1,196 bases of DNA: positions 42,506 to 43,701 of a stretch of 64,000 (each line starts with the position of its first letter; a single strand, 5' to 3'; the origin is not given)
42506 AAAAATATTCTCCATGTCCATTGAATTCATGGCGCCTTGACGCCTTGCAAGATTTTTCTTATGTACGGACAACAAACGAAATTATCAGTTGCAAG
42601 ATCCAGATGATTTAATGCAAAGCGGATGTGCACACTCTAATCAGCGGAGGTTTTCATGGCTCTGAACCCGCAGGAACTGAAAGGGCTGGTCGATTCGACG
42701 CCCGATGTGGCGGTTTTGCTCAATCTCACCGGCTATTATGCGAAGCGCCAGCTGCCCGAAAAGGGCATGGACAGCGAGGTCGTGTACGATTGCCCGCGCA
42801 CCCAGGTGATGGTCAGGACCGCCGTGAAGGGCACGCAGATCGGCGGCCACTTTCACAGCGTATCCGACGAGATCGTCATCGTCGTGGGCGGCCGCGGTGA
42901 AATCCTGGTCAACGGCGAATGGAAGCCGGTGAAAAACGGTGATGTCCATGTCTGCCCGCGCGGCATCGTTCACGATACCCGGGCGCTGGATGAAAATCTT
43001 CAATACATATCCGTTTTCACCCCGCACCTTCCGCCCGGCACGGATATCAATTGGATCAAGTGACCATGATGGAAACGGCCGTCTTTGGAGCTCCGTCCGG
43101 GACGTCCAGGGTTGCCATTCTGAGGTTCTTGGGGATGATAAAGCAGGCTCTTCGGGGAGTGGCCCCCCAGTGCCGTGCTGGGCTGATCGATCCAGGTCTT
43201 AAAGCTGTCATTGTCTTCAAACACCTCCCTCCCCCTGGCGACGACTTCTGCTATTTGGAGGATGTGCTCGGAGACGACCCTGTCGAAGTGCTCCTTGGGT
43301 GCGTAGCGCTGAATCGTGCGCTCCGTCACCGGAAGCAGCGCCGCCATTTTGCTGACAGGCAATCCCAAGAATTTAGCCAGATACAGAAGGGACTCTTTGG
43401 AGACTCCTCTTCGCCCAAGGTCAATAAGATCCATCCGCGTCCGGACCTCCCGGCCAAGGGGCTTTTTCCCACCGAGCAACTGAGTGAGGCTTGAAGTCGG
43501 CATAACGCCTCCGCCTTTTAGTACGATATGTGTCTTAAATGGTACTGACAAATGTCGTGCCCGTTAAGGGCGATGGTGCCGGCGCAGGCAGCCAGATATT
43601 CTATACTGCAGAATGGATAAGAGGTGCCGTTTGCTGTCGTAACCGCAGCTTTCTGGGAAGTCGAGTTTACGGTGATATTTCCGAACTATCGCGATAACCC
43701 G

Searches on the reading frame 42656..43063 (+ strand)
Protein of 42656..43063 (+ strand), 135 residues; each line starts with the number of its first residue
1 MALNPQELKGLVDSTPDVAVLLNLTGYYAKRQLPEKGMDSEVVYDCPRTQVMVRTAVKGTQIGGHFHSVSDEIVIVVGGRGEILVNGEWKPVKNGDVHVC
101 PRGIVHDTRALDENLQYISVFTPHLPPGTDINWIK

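Call 7: search_protein_families(library=pfam, proteins=[window:42656-43063:+], max_evalue=0.001)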
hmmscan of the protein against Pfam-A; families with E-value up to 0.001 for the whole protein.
window:42656-43063:+ (135 aa): 3 families
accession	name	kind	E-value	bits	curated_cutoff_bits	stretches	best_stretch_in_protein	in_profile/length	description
PF07883.17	Cupin_2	-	4.2e-11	42.8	27.2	1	58-120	7-69/70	Cupin domain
PF00190.28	Cupin_1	-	7.7e-07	29.2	22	1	52-122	35-115/151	Cupin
PF14667.12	Polysacc_synt_C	-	0.00021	21.8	28.7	1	36-85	5-54/111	Polysaccharide biosynthesis C-terminal domain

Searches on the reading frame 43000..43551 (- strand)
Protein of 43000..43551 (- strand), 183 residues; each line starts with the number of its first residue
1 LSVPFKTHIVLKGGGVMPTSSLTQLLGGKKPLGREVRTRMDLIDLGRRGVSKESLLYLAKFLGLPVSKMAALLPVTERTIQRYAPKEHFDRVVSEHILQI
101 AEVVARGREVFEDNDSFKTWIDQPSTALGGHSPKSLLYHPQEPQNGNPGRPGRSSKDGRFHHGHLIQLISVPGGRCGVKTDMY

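Call 7: search_protein_families(library=pfam, proteins=[window:43000-43551:-], max_evalue=0.001)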
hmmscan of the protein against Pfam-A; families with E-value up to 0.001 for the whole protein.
window:43000-43551:- (183 aa): 2 families
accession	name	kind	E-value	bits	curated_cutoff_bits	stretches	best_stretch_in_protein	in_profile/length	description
PF20432.4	Xre-like-HTH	-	7.1e-08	33.1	25.8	1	41-101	1-62/63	Antitoxin Xre-like helix-turn-helix domain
PF09722.15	Xre_MbcA_ParS_C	-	7e-06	26.4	24.5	1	107-137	2-32/51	Antitoxin Xre/MbcA/ParS C-terminal toxin-binding domain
